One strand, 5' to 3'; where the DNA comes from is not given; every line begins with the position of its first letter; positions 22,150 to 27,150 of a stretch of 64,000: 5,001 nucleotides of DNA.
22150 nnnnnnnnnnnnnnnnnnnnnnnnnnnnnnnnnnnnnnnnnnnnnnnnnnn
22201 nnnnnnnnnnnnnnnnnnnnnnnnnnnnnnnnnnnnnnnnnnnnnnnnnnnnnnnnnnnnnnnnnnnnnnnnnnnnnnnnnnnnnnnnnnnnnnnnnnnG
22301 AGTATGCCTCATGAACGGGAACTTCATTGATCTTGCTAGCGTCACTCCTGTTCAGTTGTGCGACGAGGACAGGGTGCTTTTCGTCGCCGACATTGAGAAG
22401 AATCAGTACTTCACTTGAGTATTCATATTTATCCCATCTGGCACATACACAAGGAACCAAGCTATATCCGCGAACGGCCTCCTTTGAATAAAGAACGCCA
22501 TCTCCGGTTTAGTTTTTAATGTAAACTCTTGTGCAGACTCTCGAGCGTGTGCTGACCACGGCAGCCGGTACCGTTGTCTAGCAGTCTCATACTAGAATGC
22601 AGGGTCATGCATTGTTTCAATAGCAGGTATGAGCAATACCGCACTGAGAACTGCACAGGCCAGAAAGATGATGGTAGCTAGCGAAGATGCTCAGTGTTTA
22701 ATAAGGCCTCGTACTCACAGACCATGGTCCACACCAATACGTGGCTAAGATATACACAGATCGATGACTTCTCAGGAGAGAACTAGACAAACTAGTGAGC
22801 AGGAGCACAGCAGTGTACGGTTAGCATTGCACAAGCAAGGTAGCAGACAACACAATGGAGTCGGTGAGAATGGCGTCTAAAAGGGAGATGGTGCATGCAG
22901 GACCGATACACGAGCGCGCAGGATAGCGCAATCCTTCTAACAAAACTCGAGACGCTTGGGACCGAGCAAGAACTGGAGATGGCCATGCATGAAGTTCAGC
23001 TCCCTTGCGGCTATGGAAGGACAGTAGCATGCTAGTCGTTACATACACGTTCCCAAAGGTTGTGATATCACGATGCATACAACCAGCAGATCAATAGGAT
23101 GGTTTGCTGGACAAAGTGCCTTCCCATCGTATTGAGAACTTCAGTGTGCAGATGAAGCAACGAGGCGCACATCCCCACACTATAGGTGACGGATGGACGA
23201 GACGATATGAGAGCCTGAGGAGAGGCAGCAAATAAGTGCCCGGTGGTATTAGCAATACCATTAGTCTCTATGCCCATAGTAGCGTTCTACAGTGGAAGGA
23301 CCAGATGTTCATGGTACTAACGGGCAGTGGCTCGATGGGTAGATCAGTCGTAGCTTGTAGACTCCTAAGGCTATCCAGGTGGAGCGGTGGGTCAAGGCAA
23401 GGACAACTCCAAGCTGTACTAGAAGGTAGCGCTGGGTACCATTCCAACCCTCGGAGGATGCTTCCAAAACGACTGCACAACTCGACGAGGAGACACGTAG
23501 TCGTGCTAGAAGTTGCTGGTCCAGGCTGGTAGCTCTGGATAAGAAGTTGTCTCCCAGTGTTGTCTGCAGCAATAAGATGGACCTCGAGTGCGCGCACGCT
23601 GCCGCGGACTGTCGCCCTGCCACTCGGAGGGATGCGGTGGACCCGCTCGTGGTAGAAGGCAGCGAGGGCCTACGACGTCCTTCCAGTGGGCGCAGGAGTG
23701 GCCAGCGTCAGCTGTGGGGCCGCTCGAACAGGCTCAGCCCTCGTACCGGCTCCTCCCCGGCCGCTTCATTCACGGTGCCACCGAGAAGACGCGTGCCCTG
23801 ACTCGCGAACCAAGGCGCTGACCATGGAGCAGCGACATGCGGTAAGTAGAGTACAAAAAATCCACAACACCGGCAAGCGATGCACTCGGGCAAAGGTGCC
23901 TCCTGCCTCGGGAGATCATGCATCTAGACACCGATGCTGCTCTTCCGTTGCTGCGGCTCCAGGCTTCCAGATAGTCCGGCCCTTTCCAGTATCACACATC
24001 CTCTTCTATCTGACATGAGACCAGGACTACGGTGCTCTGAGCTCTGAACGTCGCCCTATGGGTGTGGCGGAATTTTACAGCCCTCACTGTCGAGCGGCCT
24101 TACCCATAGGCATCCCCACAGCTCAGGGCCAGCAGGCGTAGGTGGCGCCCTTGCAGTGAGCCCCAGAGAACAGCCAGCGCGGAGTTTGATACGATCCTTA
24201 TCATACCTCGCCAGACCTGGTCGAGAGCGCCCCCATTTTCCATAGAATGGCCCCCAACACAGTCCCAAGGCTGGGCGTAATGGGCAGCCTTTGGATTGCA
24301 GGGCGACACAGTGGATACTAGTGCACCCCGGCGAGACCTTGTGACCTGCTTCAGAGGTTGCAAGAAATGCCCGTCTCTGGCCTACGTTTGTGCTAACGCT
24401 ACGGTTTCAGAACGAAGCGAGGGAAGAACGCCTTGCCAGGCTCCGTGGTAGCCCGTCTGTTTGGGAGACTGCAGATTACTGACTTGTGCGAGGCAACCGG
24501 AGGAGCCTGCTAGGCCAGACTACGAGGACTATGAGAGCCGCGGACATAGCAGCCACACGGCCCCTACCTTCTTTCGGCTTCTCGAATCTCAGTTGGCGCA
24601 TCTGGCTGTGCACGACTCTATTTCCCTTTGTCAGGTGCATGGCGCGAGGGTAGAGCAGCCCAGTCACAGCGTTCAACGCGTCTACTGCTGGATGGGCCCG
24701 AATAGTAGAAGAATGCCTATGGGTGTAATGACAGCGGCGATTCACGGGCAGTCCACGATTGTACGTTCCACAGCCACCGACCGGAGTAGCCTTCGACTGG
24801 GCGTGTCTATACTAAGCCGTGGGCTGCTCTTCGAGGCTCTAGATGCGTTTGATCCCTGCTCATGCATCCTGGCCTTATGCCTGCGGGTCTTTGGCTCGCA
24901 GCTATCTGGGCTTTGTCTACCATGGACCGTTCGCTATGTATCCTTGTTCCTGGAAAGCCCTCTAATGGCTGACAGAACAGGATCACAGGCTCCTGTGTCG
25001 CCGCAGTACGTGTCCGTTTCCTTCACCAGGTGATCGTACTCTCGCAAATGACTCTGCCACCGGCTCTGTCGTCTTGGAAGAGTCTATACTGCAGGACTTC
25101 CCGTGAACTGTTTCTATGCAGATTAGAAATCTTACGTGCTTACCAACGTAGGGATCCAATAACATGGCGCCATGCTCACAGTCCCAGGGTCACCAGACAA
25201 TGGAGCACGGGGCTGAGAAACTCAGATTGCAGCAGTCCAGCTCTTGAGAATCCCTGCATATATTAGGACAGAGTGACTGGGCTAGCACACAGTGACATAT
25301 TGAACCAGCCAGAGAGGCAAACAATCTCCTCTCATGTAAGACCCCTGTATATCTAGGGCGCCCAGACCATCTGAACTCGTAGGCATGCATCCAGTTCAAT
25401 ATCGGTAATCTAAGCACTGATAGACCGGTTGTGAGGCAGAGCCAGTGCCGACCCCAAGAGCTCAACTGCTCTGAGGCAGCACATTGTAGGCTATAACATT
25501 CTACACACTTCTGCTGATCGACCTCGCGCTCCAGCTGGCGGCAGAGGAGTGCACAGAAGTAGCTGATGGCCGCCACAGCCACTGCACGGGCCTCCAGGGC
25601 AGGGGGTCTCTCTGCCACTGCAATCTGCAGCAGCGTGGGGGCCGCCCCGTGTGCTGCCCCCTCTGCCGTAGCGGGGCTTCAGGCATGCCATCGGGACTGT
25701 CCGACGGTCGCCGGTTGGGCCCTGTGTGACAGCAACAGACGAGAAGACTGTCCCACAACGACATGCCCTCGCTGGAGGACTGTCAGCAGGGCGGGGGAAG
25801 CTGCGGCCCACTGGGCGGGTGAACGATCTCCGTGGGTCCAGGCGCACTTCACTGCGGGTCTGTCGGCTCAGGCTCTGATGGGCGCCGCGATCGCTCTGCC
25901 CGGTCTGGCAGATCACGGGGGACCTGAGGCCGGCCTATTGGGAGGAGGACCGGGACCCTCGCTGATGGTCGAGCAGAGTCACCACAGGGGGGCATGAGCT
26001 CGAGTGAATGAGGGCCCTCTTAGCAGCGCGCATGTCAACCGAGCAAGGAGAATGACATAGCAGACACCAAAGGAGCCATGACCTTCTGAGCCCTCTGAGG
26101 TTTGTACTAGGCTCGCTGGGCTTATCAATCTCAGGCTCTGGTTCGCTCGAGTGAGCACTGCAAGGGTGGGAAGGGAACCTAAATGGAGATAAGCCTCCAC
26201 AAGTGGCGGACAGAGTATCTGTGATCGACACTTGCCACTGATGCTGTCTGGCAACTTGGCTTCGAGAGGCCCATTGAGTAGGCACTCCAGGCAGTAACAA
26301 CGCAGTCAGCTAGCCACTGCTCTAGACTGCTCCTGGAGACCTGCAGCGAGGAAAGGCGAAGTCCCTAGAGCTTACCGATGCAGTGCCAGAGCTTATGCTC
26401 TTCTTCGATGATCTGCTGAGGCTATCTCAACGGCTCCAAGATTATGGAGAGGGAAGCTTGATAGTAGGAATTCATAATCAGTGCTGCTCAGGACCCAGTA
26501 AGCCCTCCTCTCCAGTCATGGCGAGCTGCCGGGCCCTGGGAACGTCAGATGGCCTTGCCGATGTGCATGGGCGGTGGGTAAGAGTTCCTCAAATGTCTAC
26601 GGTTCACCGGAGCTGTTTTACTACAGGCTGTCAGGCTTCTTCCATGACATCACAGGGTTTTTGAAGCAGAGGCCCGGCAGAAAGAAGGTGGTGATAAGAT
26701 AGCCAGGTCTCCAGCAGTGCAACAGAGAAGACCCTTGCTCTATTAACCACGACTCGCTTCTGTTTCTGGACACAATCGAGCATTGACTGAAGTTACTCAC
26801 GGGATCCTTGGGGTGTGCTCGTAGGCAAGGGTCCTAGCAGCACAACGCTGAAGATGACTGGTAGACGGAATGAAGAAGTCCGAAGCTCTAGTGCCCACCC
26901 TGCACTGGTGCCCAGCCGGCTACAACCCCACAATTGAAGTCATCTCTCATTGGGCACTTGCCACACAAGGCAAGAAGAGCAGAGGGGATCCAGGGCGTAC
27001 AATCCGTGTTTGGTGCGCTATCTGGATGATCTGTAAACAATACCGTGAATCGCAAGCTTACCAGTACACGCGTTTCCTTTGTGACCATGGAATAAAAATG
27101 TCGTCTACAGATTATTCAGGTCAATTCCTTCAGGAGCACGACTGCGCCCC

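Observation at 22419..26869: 4.4-kb GC-rich segment without any credible ORF in an otherwise gene-dense genome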

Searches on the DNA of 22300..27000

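Call 55: search_rna_families(source=window, start=22300, end=27000, threshold=evalue, max_evalue=1)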
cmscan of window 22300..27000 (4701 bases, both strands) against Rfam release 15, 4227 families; matches with E-value up to 1: 0.
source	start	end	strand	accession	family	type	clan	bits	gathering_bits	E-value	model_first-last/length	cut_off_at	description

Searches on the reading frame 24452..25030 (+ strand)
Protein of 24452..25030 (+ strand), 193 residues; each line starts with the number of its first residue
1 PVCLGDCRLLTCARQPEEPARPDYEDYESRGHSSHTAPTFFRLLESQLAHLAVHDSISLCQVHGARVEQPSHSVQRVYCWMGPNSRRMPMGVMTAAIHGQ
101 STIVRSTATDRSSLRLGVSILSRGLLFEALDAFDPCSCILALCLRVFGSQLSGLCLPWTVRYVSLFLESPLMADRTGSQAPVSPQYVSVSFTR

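Call 48: search_protein_representatives(protein=window:24452-25030:+)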
Query: 193 residues. Proteins with E-value up to 0.001 (for the whole library): 1; up to 1e-10: 1; up to 1e-30: 0. The best 1 are listed.
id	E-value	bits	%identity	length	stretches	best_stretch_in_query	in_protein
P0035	1.5e-26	109.9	89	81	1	90-153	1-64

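Call 49: find_encoding_contigs(protein=P0035, flank=10000, max_places=10)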
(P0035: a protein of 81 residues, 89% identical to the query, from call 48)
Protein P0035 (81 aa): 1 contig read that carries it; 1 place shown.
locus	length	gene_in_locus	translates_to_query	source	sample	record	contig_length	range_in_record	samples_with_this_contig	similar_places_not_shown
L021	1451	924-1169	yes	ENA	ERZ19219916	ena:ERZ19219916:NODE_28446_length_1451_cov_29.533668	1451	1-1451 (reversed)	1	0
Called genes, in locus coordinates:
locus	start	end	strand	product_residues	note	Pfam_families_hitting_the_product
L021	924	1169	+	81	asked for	-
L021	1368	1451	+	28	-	?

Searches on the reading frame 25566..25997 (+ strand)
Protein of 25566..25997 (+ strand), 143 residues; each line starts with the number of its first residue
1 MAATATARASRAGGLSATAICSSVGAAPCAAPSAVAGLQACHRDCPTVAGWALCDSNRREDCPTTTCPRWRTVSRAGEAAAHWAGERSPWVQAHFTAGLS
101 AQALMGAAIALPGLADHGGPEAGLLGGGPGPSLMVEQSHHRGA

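Call 60: list_cluster_members(proteins=[P0035, window:25566-25997:+, window:24461-25033:+])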
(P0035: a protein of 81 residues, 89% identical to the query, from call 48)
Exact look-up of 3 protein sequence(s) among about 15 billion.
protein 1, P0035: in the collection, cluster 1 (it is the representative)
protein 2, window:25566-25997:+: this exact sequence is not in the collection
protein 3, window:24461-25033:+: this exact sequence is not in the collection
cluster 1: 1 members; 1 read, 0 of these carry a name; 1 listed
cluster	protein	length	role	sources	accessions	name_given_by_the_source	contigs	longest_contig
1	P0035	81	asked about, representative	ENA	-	-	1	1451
